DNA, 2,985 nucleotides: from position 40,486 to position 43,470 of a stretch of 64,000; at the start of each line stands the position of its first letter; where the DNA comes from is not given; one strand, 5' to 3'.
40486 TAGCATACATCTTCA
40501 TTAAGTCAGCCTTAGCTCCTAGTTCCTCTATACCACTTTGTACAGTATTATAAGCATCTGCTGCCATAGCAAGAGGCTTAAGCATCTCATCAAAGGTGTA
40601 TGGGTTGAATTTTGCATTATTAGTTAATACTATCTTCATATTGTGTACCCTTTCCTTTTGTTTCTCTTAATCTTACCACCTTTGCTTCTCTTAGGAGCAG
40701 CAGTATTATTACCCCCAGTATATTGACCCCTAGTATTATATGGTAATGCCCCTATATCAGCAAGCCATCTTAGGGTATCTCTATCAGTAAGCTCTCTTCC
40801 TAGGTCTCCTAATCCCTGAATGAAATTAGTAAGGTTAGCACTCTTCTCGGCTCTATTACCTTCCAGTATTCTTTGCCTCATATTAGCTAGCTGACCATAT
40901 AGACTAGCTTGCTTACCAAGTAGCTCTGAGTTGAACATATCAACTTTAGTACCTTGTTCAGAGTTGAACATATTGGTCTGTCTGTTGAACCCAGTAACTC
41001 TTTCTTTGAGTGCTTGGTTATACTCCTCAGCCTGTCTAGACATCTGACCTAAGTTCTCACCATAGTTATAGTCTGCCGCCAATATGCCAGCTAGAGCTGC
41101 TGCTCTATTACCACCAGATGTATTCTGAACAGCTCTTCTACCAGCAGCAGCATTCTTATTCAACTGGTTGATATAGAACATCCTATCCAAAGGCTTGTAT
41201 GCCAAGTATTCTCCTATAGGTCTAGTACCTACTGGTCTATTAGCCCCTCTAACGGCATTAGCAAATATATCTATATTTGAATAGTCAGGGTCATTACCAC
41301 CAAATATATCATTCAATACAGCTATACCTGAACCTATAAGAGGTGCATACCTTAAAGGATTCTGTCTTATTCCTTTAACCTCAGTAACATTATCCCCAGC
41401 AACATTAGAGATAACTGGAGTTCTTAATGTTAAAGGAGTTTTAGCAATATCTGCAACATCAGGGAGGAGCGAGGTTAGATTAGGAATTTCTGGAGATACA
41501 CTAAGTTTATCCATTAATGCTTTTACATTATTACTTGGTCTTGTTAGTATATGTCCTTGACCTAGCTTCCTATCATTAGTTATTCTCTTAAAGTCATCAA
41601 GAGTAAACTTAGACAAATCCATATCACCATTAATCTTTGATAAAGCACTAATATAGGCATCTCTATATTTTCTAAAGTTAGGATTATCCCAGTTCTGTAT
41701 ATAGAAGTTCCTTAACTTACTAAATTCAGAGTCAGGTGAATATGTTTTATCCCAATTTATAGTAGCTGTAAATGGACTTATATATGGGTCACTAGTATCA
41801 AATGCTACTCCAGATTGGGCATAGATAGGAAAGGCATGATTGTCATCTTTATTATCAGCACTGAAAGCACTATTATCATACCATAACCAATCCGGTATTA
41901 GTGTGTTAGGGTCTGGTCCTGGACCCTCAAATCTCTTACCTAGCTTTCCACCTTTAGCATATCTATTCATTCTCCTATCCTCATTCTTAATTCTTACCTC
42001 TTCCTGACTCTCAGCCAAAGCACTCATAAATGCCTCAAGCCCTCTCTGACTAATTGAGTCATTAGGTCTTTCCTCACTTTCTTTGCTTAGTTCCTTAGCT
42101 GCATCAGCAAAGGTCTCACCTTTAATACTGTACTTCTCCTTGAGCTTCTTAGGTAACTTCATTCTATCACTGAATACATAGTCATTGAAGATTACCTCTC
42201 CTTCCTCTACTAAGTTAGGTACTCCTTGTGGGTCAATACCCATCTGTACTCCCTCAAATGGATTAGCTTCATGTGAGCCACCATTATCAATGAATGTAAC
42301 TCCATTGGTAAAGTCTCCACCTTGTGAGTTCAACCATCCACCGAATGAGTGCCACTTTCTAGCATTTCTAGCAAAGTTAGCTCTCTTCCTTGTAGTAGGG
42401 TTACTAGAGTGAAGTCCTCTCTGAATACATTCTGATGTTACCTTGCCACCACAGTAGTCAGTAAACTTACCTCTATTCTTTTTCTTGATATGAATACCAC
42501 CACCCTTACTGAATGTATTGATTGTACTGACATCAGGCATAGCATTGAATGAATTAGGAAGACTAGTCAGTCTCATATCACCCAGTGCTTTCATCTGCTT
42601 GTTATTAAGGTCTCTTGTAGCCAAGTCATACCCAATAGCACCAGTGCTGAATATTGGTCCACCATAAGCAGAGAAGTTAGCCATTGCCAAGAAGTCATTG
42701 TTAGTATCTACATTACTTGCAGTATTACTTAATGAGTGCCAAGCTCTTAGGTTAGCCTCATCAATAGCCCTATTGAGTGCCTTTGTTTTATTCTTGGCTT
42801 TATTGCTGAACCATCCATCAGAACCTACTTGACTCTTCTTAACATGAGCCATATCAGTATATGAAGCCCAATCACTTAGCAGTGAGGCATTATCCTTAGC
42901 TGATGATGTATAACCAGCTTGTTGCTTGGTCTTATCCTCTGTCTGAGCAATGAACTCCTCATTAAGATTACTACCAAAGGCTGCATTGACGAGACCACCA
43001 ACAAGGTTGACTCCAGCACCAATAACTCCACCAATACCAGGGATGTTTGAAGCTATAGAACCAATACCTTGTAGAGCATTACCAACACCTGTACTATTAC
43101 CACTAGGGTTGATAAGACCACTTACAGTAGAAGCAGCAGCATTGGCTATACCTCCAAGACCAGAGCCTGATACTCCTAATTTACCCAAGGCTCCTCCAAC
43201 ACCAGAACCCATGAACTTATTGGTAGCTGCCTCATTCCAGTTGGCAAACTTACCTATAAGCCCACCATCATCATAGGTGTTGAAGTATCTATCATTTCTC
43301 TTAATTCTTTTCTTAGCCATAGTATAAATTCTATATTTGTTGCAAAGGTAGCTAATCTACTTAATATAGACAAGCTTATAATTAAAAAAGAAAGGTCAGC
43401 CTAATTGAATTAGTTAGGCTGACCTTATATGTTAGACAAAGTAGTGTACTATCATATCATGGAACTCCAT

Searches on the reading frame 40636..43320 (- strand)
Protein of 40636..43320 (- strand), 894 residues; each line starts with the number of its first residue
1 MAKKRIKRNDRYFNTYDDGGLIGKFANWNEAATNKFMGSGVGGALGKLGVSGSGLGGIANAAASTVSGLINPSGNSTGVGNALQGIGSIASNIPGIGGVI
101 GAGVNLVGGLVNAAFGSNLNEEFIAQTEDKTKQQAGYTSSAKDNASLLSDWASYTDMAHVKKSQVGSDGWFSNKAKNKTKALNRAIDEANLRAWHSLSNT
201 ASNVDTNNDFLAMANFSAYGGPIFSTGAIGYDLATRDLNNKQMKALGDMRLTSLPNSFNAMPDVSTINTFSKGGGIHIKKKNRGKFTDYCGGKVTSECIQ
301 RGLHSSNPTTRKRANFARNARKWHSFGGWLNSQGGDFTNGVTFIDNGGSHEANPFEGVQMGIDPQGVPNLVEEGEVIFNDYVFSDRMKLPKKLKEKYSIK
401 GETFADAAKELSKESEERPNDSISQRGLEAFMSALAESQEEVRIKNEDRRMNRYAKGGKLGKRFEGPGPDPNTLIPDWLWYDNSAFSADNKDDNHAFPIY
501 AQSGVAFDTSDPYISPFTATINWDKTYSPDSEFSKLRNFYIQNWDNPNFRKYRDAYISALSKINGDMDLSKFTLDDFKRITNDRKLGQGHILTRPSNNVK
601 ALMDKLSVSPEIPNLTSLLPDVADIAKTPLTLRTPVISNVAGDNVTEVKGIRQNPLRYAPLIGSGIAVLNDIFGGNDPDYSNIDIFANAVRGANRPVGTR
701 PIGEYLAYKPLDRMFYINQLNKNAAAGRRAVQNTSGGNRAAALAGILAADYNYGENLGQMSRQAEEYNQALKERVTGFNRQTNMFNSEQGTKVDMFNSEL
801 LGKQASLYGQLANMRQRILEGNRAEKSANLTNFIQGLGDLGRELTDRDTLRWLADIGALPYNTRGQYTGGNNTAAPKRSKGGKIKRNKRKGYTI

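Call 61: search_protein_families(library=pfam, proteins=[window:40636-43320:-], max_evalue=0.01)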
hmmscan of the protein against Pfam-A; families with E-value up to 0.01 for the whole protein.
window:40636-43320:- (894 aa): 1 family
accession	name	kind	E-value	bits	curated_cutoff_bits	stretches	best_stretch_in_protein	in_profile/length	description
PF25725.1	crAss_CARG1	-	2.6e-60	202.8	27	1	325-454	2-132/133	Crassvirus cargo protein 1 domain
